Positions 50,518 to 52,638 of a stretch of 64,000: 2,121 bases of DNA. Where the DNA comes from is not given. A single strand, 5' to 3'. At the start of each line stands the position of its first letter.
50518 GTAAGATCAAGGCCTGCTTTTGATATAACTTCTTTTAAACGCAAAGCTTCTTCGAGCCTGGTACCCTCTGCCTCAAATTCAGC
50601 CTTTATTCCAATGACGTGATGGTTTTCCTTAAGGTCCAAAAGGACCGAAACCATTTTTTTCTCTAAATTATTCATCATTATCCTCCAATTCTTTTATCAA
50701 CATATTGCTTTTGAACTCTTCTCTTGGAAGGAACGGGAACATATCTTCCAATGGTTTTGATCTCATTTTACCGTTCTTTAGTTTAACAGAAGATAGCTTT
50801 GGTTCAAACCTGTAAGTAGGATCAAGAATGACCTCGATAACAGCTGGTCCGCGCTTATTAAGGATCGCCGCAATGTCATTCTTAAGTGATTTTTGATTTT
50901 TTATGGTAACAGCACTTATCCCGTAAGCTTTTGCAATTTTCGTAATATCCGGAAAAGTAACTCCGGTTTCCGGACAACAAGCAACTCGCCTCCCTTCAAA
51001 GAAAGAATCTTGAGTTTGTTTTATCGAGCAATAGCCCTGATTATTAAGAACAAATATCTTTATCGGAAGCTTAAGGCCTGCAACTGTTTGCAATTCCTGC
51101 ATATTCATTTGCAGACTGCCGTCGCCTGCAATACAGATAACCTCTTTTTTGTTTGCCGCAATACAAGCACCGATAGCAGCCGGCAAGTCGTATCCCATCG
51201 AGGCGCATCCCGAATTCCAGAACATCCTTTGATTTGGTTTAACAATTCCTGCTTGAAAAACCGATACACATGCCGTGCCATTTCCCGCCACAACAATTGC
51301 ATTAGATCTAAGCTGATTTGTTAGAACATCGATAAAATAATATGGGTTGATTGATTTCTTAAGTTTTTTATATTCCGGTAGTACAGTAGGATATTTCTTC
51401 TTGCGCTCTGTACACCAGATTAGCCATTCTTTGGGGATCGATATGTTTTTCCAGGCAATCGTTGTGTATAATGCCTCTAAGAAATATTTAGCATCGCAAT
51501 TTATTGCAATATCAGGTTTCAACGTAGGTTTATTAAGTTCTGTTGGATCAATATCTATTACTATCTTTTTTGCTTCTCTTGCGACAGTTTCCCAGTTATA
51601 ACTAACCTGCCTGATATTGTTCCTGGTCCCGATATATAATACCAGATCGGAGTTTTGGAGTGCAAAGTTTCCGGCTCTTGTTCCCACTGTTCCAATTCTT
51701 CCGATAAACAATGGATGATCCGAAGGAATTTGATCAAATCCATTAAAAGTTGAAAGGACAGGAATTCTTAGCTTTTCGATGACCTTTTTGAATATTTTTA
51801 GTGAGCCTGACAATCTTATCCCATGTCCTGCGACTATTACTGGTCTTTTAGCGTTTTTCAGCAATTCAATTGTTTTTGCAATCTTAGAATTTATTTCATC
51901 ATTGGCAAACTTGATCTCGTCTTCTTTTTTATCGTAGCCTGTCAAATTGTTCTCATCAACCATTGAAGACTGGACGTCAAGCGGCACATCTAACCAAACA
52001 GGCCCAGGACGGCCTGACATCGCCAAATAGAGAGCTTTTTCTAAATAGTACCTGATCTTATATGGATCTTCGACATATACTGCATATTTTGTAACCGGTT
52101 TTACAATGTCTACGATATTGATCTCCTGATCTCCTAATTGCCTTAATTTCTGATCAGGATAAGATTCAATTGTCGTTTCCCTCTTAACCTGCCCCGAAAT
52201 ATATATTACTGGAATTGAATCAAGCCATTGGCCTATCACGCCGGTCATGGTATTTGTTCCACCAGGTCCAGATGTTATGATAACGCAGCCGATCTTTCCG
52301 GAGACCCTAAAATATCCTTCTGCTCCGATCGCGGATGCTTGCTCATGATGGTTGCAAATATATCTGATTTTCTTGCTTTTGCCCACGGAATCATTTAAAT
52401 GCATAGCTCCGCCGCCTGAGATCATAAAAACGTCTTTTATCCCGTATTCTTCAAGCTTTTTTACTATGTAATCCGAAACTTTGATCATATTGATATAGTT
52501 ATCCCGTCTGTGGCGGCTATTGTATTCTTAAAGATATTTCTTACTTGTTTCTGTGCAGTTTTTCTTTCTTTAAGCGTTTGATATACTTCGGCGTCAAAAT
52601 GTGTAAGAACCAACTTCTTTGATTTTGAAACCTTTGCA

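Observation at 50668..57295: rfbF-rfbG-rfbH plus an acetolactate-synthase-like ThDP enzyme: predicted C-branched 3,6-dideoxyhexose (yersiniose-like).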

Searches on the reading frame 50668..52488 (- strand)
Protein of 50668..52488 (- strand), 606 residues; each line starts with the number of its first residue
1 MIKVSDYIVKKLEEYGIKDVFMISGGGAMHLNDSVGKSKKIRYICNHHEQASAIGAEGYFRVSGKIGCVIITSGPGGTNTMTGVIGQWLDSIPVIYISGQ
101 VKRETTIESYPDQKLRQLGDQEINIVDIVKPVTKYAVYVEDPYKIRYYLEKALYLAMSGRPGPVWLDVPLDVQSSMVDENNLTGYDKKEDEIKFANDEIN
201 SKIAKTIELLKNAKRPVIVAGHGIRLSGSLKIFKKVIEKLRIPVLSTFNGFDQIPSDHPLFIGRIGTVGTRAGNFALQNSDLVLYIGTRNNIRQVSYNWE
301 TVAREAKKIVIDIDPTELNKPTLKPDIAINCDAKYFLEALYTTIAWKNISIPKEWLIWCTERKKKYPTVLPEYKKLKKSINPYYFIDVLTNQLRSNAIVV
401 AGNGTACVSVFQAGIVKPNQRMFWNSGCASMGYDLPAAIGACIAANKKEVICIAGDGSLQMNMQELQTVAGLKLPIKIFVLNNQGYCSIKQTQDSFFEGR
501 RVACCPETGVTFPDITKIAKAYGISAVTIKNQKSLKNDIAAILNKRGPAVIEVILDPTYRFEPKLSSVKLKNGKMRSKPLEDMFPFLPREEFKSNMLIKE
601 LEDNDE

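Call 3: search_protein_families(library=pfam, proteins=[window:50668-52488:-])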
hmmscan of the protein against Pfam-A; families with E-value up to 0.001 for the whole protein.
window:50668-52488:- (606 aa): 3 families
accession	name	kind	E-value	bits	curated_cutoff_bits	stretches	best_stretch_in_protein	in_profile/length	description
PF02775.26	TPP_enzyme_C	-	4.9e-40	137.2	21.9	1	404-553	3-151/151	Thiamine pyrophosphate enzyme, C-terminal TPP binding domain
PF00205.28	TPP_enzyme_M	-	6.9e-37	126.6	30.4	1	203-340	1-137/137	Thiamine pyrophosphate enzyme, central domain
PF02776.23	TPP_enzyme_N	-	8.8e-32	109.8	26.8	1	3-111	2-110/119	Thiamine pyrophosphate enzyme, N-terminal TPP binding domain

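Call 4: search_protein_families(library=ncbifam, proteins=[window:50668-52488:-])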
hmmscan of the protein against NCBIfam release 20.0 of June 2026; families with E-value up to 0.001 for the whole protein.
window:50668-52488:- (606 aa): 54 families (the best 25 are shown)
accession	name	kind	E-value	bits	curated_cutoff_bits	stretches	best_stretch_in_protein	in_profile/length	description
TIGR00118.1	acolac_lg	equivalog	6.3e-121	404.5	538.35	1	5-558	4-537/557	biosynthetic-type acetolactate synthase large subunit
NF004710.0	PRK06048.1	equivalog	1.1e-107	360.8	976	1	3-561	9-543/561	acetolactate synthase large subunit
NF006524.0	PRK08978.1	equivalog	1.1e-107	360.6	738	1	5-560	4-529/548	acetolactate synthase 2 catalytic subunit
NF006016.1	PRK08155.1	equivalog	1.9e-107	360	870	1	6-558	7-535/554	acetolactate synthase large subunit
NF005584.0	PRK07282.1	equivalog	1.4e-105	354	970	1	5-565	13-550/566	acetolactate synthase large subunit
NF004919.0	PRK06276.1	equivalog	4e-105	352.3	866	1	4-558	3-541/582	acetolactate synthase large subunit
NF005651.0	PRK07418.1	subfamily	7.3e-103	344.8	942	1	6-556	23-560/617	acetolactate synthase large subunit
NF005824.0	PRK07710.1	equivalog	6e-100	335.2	976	1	5-556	20-549/573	acetolactate synthase large subunit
NF005228.0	PRK06725.1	equivalog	1.6e-99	333.7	991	1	5-557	19-547/571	acetolactate synthase large subunit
NF005860.0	PRK07789.1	equivalog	2e-98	330.3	881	1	5-554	37-577/615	acetolactate synthase large subunit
NF005058.0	PRK06466.1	equivalog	2.3e-98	330.1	951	1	4-563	6-555/574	acetolactate synthase 3 large subunit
NF006581.0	PRK09107.1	equivalog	5.6e-95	318.8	974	1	6-572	15-570/595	acetolactate synthase 3 large subunit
NF006319.0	PRK08527.1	equivalog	6.5e-94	315.4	905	1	3-562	5-542/565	acetolactate synthase large subunit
NF006525.0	PRK08979.1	equivalog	4.5e-92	309.3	1084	1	3-560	5-550/572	acetolactate synthase 3 large subunit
NF005039.0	PRK06456.1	equivalog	5.9e-92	309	868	1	3-557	3-546/572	acetolactate synthase large subunit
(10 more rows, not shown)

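Call 6: search_solved_structures(query=window:50668-52488:-, max_evalue=1e-20)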
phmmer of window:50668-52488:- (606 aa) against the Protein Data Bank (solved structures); distinct sequences matched with E-value up to 1e-20: 141 (the best 60 are shown).
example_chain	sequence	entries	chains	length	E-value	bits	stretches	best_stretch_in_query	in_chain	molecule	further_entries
8rph_A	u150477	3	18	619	4.1e-126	424.9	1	2-596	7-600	Thiamine pyrophosphate-binding protein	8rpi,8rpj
5ahk_A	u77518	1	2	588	5.6e-84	285.8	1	2-566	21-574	ACETOLACTATE SYNTHASE II, LARGE SUBUNIT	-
7u25_A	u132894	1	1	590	9.3e-80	271.9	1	4-557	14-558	Acetolactate synthase, chloroplastic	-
7stq_A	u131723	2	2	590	1.3e-79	271.4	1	4-557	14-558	Acetolactate synthase, chloroplastic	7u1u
6u9h_A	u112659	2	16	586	1.7e-79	271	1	4-557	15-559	Acetolactate synthase, chloroplastic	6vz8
1ybh_A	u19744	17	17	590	1.8e-79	270.9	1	4-557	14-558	Acetolactate synthase, chloroplast | Acetolactate synthase | Acetolactate synthase, chloroplastic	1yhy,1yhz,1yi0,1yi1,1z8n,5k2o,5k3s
7tzz_A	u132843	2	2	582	1.8e-79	270.9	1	4-557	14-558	Acetolactate synthase, chloroplastic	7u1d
8et5_A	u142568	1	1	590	2.1e-79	270.7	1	4-556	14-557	Acetolactate synthase, chloroplastic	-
3e9y_A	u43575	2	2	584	4.4e-79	269.6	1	4-557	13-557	Acetolactate synthase, chloroplastic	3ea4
6lpi_A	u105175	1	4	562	2e-75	257.5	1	5-563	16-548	Acetolactate synthase isozyme 1 large subunit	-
6dek_A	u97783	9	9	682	3.5e-66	227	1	15-561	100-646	Acetolactate synthase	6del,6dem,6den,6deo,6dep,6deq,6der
1jsc_A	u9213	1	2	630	1.6e-64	221.5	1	15-559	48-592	ACETOHYDROXY-ACID SYNTHASE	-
6u9d_A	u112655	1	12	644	1.8e-64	221.4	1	15-559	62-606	Acetolactate synthase catalytic subunit, mitochondrial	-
1n0h_A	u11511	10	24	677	2.1e-64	221.2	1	15-559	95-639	Acetolactate synthase | Acetolactate synthase, mitochondrial | Acetolactate synthase catalytic subunit, mitochondrial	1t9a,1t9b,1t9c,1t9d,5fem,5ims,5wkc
8x3x_A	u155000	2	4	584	7e-62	212.8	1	6-555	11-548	BbmA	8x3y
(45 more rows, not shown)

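Call 15: find_homologous_proteins(query=window:50668-52488:-, max_evalue=1e-20)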
Query window:50668-52488:- (606 aa): 8000 proteins with E <= 1e-20 among 8000 candidates; the best 120 are listed.
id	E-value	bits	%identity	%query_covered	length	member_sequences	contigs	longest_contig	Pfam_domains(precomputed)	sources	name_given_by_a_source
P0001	0.0e+0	1381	100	100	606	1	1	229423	PF02775.27,PF02776.24,PF00205.29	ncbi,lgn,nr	ncbi:thiamine pyrophosphate-binding protein [Candidatus Saganbacteria bacterium]|nr:thiamine pyropho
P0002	1.7e-275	933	66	99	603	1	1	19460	PF02775.27,PF02776.24,PF00205.29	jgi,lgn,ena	-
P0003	2.3e-274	929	68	99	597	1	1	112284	PF02775.27,PF02776.24,PF00205.29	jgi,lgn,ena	-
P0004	3.7e-271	919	65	99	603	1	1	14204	PF02775.27,PF02776.24,PF00205.29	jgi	-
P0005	1.4e-267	907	66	98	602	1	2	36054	PF02775.27,PF02776.24,PF00205.29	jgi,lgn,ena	-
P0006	1.8e-267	907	64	100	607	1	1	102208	PF02775.27,PF02776.24,PF00205.29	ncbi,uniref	ncbi:thiamine pyrophosphate-binding protein [Effusibacillus consociatus]|uniref:Thiamine pyrophospha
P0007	1.8e-267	907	65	99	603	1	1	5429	PF02775.27,PF02776.24,PF00205.29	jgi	jgi:acetolactate synthase-1/2/3 large subunit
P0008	3.5e-267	906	65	99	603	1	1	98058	PF02775.27,PF02776.24,PF00205.29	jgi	jgi:acetolactate synthase-1/2/3 large subunit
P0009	9.0e-267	904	65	99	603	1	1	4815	PF02775.27,PF02776.24,PF00205.29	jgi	jgi:acetolactate synthase-1/2/3 large subunit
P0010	1.1e-266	904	65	99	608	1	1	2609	PF02775.27,PF02776.24,PF00205.29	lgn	-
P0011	1.2e-266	904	65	99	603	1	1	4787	PF02775.27,PF02776.24,PF00205.29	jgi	jgi:acetolactate synthase-1/2/3 large subunit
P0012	2.6e-266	903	66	100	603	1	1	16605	PF02775.27,PF02776.24,PF00205.29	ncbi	-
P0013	3.1e-265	899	66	99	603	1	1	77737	PF02775.27,PF02776.24,PF00205.29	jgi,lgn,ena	-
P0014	4.4e-265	899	64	100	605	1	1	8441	PF02775.27,PF02776.24,PF00205.29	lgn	-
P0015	5.4e-264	895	64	99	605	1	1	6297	PF02775.27,PF02776.24,PF00205.29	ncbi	-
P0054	7.5e-258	875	64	98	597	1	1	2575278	PF02775.27,PF02776.24,PF00205.29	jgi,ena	jgi:acetolactate synthase-1/2/3 large subunit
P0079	2.6e-254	863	63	99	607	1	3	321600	PF02775.27,PF02776.24,PF00205.29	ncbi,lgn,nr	ncbi:MAG: thiamine pyrophosphate-binding protein [Geobacteraceae bacterium]|nr:thiamine pyrophosphat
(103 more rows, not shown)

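Call 16: find_encoding_contigs(protein=window:50668-52488:-, flank=10000, max_places=4)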
Protein window:50668-52488:- (606 aa): 1 contig read that carries it; 1 place shown.
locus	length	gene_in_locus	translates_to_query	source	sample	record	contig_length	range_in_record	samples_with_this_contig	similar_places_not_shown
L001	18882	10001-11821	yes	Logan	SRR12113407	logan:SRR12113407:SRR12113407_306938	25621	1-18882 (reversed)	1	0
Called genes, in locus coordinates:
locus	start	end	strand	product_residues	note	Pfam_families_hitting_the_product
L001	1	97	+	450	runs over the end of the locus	PF02310:B12-binding, PF04055:Radical_SAM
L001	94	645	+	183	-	PF00908:dTDP_sugar_isom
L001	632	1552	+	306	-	PF01073:3Beta_HSD (weak), PF01370:Epimerase, PF02719:Polysacc_synt_2 (weak), PF07993:NAD_binding_4 (faint), PF16363:GDP_Man_Dehyd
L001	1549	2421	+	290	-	PF00535:Glycos_transf_2, PF13641:Glyco_tranf_2_3, PF13632:Glyco_trans_2_3 (weak)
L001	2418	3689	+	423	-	-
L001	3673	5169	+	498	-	PF13231:PMT_2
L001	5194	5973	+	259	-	PF00483:NTP_transferase, PF12804:NTP_transf_3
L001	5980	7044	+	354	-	PF01073:3Beta_HSD, PF01370:Epimerase, PF02719:Polysacc_synt_2, PF04321:RmlD_sub_bind (weak), PF16363:GDP_Man_Dehyd, PF07993:NAD_binding_4 (weak)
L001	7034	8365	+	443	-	PF00266:Aminotran_5 (faint), PF01041:DegT_DnrJ_EryC1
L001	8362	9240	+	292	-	PF01370:Epimerase, PF04321:RmlD_sub_bind, PF16363:GDP_Man_Dehyd (faint)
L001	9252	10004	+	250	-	PF23023:Anti-Pycsar_Apyc1, PF00753:Lactamase_B (weak), PF12706:Lactamase_B_2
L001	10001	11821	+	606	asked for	PF02776:TPP_enzyme_N, PF00205:TPP_enzyme_M, PF02775:TPP_enzyme_C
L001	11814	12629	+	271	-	PF03328:HpcH_HpaI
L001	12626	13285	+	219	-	PF00106:adh_short (weak), PF01370:Epimerase (weak), PF04321:RmlD_sub_bind (weak), PF13561:adh_short_C2, PF23441:SDR (weak), PF00106:adh_short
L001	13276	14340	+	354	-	PF01761:DHQ_synthase, PF24621:DHQS_C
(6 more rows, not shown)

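Call 18: find_encoding_contigs(protein=P0006, flank=10000, max_places=1)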
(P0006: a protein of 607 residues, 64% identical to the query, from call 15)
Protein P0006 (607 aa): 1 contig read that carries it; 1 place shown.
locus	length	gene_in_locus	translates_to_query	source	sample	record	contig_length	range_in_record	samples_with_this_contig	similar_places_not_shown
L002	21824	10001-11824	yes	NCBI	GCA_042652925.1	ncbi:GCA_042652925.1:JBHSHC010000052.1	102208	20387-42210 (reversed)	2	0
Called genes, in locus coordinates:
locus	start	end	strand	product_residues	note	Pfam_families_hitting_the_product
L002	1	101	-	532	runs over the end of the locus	PF00535:Glycos_transf_2, PF10111:Glyco_tranf_2_2 (faint), PF13428:TPR_14 (faint), PF13432:TPR_16 (faint), PF14559:TPR_19 (faint), PF13424:TPR_12 (faint), PF13174:TPR_6 (faint), PF13181:TPR_8 (faint), +4 more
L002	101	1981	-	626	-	PF00535:Glycos_transf_2 (weak), PF25058:ARM_TT21 (faint), PF25062:ARM_TT21_N (faint), PF07719:TPR_2 (faint), PF13174:TPR_6 (faint), PF13176:TPR_7 (faint), PF12895:ANAPC3, PF14559:TPR_19 (weak), +9 more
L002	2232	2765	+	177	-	PF19912:DUF6385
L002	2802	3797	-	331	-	PF00852:Glyco_transf_10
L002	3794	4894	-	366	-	PF03269:DUF268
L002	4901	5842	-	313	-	PF01073:3Beta_HSD (weak), PF01370:Epimerase, PF02719:Polysacc_synt_2 (faint), PF04321:RmlD_sub_bind (weak), PF16363:GDP_Man_Dehyd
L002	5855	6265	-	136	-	-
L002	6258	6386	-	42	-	-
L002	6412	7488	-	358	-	PF13685:Fe-ADH_2 (weak), PF01761:DHQ_synthase, PF24621:DHQS_C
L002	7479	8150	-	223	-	PF00106:adh_short (weak), PF01370:Epimerase (weak), PF23441:SDR (weak), PF00106:adh_short, PF13561:adh_short_C2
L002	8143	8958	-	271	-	PF03328:HpcH_HpaI (weak)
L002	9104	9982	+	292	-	PF01370:Epimerase, PF04321:RmlD_sub_bind, PF16363:GDP_Man_Dehyd (faint)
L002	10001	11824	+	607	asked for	PF02776:TPP_enzyme_N, PF00205:TPP_enzyme_M, PF02775:TPP_enzyme_C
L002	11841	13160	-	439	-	PF01041:DegT_DnrJ_EryC1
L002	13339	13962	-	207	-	PF01613:Flavin_Reduct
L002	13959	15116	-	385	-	PF20510:HgmA_N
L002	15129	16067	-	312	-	PF01557:FAA_hydrolase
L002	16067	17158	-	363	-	PF14696:Glyoxalase_5, PF13468:Glyoxalase_3 (faint), PF00903:Glyoxalase, PF13669:Glyoxalase_4 (weak)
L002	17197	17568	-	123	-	-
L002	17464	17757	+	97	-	PF00005:ABC_tran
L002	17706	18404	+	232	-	PF10920:DUF2705, PF12679:ABC2_membrane_2, PF12730:ABC2_membrane_4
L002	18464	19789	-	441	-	PF02885:Glycos_trans_3N, PF00591:Glycos_transf_3, PF07831:PYNP_C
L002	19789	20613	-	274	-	PF01048:PNP_UDP_1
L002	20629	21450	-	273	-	PF01048:PNP_UDP_1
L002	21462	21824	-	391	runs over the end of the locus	PF01676:Metalloenzyme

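Call 19: find_encoding_contigs(protein=P0054, flank=10000, max_places=1)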
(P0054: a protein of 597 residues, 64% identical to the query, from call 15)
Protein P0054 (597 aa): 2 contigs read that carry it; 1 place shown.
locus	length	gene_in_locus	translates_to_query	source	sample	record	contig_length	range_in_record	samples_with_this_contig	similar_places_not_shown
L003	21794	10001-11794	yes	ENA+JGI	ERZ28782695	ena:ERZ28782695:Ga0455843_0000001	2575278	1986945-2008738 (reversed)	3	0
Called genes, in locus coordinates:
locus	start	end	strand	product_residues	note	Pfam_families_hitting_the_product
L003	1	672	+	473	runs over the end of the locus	PF02321:OEP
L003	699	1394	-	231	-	-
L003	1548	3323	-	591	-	PF01541:GIY-YIG, PF27096:UvrC_M, PF02151:UVR, PF22920:UvrC_RNaseH, PF08459:UvrC_RNaseH_dom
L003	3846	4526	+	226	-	PF07963:N_methyl (weak)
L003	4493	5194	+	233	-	-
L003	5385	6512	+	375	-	PF04321:RmlD_sub_bind, PF01073:3Beta_HSD, PF01370:Epimerase, PF02719:Polysacc_synt_2, PF16363:GDP_Man_Dehyd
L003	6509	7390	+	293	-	PF01370:Epimerase, PF04321:RmlD_sub_bind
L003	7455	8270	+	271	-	PF03328:HpcH_HpaI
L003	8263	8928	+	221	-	PF04321:RmlD_sub_bind (weak), PF08643:DUF1776 (faint), PF00106:adh_short, PF13561:adh_short_C2, PF23441:SDR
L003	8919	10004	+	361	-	PF01761:DHQ_synthase, PF24621:DHQS_C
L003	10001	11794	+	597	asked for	PF02776:TPP_enzyme_N, PF00205:TPP_enzyme_M, PF02775:TPP_enzyme_C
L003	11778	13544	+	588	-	PF13231:PMT_2 (weak)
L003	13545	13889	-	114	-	PF02643:DUF192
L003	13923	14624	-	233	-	PF08713:DNA_alkylation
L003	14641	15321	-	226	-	-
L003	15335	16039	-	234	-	-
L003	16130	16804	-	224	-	-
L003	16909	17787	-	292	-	PF01551:Peptidase_M23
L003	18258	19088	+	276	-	PF02899:Phage_int_SAM_1, PF00589:Phage_integrase, PF16795:Phage_integr_3 (faint)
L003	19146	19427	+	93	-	-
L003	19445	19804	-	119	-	PF01740:STAS, PF13466:STAS_2 (weak)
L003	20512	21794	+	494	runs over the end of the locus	PF02878:PGM_PMM_I, PF02879:PGM_PMM_II, PF02880:PGM_PMM_III, PF00408:PGM_PMM_IV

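Call 20: find_encoding_contigs(protein=P0079, flank=10000, max_places=1)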
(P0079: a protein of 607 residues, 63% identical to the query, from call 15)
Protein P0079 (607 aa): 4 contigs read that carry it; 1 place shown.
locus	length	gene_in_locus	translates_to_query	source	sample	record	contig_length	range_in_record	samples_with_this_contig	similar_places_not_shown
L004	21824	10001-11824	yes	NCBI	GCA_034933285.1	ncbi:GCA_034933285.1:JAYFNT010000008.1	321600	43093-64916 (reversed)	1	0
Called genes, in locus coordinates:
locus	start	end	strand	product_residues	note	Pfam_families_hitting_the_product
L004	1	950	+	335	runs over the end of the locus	PF00535:Glycos_transf_2, PF10111:Glyco_tranf_2_2, PF13641:Glyco_tranf_2_3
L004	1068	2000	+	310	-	PF00535:Glycos_transf_2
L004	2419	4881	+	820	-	-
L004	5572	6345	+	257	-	PF00483:NTP_transferase, PF12804:NTP_transf_3 (weak)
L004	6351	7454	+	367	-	PF01073:3Beta_HSD, PF01370:Epimerase, PF02719:Polysacc_synt_2, PF04321:RmlD_sub_bind (weak), PF16363:GDP_Man_Dehyd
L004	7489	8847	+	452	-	PF01041:DegT_DnrJ_EryC1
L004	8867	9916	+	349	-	PF01073:3Beta_HSD, PF01370:Epimerase, PF07993:NAD_binding_4, PF16363:GDP_Man_Dehyd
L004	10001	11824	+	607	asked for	PF02776:TPP_enzyme_N, PF00205:TPP_enzyme_M, PF02775:TPP_enzyme_C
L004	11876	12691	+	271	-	PF03328:HpcH_HpaI (weak)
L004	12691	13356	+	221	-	PF13561:adh_short_C2, PF00106:adh_short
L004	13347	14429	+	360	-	PF01761:DHQ_synthase, PF24621:DHQS_C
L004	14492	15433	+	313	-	PF00535:Glycos_transf_2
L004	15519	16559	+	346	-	PF01075:Glyco_transf_9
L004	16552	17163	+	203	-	PF14063:DUF4254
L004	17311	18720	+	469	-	PF00180:Iso_dh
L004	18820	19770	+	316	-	PF00056:Ldh_1_N, PF02866:Ldh_1_C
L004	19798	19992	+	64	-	PF14697:Fer4_21 (faint), PF12797:Fer4_2 (faint), PF00037:Fer4 (weak), PF12837:Fer4_6 (faint), PF13237:Fer4_10, PF12800:Fer4_4 (faint), PF12838:Fer4_7 (weak), PF13187:Fer4_9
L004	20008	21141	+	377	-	PF01855:POR_N, PF02780:Transketolase_C (weak), PF17147:PFOR_II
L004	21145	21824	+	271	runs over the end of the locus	PF02775:TPP_enzyme_C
